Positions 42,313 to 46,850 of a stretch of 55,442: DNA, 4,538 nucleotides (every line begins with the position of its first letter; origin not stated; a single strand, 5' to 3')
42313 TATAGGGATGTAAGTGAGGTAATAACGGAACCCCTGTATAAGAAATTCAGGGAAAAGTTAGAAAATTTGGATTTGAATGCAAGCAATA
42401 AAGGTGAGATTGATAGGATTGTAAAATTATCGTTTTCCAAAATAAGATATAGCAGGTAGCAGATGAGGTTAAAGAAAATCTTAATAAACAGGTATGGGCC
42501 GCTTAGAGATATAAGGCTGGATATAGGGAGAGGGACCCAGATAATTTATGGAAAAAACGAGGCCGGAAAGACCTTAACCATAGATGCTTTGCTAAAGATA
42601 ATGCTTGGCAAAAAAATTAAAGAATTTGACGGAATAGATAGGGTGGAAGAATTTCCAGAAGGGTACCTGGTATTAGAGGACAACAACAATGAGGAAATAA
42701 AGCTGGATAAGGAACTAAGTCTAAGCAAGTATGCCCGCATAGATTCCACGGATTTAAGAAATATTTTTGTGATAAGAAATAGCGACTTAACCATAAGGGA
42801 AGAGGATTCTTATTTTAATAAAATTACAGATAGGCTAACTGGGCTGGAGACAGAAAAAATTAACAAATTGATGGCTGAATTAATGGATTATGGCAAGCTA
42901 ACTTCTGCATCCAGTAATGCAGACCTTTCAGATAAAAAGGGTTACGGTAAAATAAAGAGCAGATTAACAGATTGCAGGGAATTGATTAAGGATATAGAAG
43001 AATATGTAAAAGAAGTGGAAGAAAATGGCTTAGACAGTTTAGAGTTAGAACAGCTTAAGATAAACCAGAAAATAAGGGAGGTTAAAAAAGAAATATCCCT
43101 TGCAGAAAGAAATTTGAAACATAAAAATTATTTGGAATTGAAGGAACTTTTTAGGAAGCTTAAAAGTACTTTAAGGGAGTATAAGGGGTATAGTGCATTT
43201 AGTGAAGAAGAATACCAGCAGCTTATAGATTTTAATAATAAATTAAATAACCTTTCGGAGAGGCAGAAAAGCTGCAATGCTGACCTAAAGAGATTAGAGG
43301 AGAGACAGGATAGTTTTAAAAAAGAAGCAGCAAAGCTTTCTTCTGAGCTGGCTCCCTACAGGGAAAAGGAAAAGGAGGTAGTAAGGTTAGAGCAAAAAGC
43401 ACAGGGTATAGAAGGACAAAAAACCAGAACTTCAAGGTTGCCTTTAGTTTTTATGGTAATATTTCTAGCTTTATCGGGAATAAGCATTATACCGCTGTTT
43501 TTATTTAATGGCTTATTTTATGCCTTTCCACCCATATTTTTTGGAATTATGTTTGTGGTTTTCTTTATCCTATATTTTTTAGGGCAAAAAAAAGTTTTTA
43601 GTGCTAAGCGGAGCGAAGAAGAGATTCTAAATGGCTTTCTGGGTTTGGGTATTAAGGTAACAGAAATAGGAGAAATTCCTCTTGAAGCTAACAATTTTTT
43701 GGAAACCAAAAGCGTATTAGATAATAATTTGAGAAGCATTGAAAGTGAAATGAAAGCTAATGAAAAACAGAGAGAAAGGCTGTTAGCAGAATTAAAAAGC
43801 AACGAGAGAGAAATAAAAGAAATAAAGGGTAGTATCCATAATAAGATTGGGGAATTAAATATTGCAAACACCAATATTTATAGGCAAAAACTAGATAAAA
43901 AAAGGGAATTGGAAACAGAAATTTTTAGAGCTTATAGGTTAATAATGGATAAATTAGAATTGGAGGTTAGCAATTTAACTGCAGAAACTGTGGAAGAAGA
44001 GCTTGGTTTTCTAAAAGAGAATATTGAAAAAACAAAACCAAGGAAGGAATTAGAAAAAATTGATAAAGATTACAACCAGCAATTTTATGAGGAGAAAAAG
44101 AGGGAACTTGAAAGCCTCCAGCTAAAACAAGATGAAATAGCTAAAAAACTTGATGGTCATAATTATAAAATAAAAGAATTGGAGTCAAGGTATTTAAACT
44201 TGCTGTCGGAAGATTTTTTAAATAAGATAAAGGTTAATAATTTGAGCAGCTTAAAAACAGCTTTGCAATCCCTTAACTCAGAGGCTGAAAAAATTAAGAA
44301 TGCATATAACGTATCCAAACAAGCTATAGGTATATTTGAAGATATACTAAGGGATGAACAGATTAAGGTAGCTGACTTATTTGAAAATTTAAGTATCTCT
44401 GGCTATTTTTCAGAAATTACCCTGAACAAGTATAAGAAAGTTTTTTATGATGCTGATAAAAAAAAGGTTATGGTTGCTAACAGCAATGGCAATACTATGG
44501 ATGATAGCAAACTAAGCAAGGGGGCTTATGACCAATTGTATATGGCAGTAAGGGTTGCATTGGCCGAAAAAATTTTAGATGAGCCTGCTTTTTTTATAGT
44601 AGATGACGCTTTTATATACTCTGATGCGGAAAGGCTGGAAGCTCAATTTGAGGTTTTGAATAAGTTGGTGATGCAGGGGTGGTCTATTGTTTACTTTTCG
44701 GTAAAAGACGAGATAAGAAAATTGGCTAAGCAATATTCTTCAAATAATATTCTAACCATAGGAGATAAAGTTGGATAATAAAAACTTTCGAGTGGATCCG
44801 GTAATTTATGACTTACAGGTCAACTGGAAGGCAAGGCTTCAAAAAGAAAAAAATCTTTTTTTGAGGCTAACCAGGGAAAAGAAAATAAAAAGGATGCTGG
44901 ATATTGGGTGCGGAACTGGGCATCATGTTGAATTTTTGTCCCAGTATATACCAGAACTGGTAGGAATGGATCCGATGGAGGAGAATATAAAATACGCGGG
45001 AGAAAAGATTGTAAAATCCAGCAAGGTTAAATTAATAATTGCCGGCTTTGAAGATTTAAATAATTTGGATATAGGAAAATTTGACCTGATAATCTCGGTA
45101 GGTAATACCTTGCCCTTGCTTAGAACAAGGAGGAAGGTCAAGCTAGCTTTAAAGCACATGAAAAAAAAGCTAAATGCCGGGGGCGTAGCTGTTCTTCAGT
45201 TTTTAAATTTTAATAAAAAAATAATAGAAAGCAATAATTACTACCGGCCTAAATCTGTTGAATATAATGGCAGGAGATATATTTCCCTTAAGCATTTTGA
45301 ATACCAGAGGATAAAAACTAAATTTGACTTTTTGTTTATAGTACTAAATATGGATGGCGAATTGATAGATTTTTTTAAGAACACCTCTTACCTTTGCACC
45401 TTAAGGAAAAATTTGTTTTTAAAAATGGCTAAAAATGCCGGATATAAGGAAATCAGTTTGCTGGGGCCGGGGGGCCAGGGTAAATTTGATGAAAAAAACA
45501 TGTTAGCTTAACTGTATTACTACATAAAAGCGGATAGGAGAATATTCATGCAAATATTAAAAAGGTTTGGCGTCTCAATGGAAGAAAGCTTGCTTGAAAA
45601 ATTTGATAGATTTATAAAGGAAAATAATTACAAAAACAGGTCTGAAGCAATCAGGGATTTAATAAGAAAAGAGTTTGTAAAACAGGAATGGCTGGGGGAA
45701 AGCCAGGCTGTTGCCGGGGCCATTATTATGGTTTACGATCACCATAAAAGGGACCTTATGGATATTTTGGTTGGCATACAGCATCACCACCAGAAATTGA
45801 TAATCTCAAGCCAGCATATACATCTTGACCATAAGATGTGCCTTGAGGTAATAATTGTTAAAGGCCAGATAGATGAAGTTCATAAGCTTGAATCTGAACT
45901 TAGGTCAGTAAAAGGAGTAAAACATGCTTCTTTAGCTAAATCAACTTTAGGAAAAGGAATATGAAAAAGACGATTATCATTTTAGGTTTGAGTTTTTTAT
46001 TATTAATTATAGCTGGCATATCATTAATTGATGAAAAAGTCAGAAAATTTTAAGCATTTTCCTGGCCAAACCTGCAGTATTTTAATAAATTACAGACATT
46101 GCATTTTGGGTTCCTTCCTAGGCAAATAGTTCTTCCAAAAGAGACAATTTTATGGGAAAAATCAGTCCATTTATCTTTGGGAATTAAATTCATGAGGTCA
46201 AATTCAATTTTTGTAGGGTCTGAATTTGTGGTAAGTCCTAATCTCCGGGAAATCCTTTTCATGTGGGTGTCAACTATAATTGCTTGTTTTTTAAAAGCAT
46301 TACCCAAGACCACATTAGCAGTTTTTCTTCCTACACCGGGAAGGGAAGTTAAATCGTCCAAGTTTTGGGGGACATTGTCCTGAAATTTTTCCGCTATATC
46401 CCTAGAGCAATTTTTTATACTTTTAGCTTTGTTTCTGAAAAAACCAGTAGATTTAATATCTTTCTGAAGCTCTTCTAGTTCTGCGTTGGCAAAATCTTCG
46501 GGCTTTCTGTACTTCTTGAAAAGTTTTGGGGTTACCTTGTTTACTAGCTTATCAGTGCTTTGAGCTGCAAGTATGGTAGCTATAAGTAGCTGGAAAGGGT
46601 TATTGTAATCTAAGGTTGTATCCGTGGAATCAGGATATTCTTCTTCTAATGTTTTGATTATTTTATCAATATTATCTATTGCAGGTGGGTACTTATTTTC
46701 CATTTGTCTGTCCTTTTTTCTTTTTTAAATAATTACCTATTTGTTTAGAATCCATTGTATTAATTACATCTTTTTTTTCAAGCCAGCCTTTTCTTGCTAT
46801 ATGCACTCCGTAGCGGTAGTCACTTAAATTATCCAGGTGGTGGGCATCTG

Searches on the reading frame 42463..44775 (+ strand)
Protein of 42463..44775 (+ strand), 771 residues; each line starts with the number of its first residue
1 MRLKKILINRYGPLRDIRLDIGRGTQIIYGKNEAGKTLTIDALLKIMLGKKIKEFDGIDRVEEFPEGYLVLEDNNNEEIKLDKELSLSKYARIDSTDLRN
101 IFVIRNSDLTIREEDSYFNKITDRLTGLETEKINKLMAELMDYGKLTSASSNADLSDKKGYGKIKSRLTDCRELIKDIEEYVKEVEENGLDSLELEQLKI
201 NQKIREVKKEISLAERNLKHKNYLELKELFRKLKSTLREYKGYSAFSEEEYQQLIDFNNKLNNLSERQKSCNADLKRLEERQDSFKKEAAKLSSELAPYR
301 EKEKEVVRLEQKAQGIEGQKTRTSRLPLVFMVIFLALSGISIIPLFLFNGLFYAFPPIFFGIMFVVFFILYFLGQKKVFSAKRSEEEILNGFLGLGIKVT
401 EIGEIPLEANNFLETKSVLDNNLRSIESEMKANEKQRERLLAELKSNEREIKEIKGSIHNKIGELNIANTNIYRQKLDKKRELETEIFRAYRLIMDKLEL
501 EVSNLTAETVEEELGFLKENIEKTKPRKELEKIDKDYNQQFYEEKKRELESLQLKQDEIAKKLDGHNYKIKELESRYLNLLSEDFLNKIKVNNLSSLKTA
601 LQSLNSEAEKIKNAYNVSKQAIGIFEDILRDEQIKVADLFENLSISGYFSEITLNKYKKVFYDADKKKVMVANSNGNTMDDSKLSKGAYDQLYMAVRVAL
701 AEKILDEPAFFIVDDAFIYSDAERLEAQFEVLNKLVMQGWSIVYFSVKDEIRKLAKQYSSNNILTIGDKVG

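Call 40: search_protein_families(library=pfam, proteins=[window:42463-44775:+], max_evalue=0.00001)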
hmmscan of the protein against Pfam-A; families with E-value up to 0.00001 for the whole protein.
window:42463-44775:+ (771 aa): 2 families
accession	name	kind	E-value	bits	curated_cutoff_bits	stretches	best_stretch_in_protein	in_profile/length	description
PF13175.12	AAA_15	-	6.3e-08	33.1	32.1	1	1-304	1-287/374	AAA ATPase domain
PF13514.12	AAA_27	-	1.3e-07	31.9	22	1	1-49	1-52/206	AAA domain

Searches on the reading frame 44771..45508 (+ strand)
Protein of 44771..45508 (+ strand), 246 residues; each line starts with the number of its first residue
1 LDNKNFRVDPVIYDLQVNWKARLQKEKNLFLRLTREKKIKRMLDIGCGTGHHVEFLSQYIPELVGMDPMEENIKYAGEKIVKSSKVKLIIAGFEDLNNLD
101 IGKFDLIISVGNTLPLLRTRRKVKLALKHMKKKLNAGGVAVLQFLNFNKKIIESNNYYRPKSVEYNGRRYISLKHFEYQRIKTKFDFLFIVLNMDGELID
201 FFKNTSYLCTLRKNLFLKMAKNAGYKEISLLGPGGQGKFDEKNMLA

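Call 40: search_protein_families(library=pfam, proteins=[window:44771-45508:+], max_evalue=0.00001)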
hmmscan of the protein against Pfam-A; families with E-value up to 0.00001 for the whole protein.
window:44771-45508:+ (246 aa): 9 families
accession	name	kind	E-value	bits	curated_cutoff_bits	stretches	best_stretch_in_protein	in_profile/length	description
PF13649.12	Methyltransf_25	-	2.6e-12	47.7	27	1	43-138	2-97/97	Methyltransferase domain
PF08241.18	Methyltransf_11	-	2.5e-11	44.5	21.2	1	43-141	1-94/95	Methyltransferase domain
PF13847.12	Methyltransf_31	-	4.7e-11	43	27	1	38-163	3-132/145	Methyltransferase domain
PF13489.12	Methyltransf_23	-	5.8e-09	36.3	27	1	32-146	15-120/164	Methyltransferase domain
PF08242.18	Methyltransf_12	-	7.1e-09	36.7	30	1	43-139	1-97/98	Methyltransferase domain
PF05401.17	NodS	-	3e-07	30.9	24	1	24-136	28-138/201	Nodulation protein S (NodS)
PF03848.20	TehB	-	4.1e-06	26.8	20.4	1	41-141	33-131/193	Tellurite resistance protein TehB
PF02353.26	CMAS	-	4.4e-06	26.7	27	1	23-147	48-169/273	Mycolic acid cyclopropane synthetase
PF08003.17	Methyltransf_9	-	5.3e-06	26.1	23.8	1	35-146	112-221/315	Protein of unknown function (DUF1698)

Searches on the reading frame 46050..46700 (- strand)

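Call 40: search_protein_families(library=pfam, proteins=[window:46050-46700:-], max_evalue=0.00001)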
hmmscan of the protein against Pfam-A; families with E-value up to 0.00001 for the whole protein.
window:46050-46700:- (216 aa): 2 families
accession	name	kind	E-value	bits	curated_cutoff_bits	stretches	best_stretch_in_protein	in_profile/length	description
PF00730.31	HhH-GPD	-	5.7e-27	94.6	26.2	1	40-175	1-108/108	HhH-GPD superfamily base excision DNA repair protein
PF00633.29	HHH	-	5.1e-08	32.8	24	1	107-132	3-28/30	Helix-hairpin-helix motif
